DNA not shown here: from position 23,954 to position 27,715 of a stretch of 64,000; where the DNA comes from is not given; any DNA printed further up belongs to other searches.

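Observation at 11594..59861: One ~100-aa N-terminal module heads 11 otherwise unrelated secreted proteins (12 copies)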

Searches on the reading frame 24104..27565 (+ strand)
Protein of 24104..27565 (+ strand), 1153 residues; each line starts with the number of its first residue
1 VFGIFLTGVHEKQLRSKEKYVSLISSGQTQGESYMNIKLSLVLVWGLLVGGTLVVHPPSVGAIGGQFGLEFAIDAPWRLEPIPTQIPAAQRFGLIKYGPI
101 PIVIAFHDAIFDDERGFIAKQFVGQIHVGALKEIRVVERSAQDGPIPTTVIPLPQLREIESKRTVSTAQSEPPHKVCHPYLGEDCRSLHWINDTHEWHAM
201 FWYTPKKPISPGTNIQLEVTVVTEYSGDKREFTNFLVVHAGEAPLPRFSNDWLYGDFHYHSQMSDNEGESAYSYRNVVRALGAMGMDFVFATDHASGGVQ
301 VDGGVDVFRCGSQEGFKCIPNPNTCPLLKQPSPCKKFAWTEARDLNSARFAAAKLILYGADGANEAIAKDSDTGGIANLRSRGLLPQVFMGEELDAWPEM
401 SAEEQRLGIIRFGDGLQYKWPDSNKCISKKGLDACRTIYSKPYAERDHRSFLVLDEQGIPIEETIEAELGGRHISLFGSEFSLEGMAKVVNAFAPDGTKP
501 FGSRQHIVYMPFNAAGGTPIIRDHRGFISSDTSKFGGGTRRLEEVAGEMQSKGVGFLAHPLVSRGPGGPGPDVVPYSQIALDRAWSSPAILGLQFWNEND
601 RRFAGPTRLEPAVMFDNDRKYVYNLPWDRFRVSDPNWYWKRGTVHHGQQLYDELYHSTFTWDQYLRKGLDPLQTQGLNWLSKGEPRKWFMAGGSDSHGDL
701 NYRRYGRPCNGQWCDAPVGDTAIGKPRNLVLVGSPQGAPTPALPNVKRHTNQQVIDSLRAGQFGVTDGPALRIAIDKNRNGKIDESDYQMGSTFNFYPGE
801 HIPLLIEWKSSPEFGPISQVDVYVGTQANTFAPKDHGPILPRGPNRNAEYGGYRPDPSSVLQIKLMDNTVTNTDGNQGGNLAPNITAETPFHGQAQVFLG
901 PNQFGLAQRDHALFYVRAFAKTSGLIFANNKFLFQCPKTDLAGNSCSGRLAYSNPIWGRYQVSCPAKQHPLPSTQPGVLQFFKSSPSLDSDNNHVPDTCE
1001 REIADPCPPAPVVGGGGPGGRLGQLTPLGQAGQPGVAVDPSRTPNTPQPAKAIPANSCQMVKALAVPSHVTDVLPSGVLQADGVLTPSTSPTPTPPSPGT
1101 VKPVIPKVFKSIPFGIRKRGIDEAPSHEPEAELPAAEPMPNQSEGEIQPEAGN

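Call 8: search_protein_families(library=pfam, proteins=[window:24104-27565:+], max_evalue=0.01)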
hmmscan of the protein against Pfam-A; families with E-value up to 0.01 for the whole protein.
window:24104-27565:+ (1153 aa): 0 families

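Call 48: search_protein_families(library=phrogs, proteins=[window:24104-27565:+], max_evalue=0.01)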
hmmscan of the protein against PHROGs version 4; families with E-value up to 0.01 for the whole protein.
window:24104-27565:+ (1153 aa): 0 families

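Call 85: search_protein_families(library=ncbifam, proteins=[window:24104-27565:+], max_evalue=0.01)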
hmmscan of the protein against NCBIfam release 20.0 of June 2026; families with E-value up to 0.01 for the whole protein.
window:24104-27565:+ (1153 aa): 1 family
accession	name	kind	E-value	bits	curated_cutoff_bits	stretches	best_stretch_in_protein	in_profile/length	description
NF038032.1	CehA_McbA_metalo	domain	2.5e-07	30.5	80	0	252-295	2-41/315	CehA/McbA family metallohydrolase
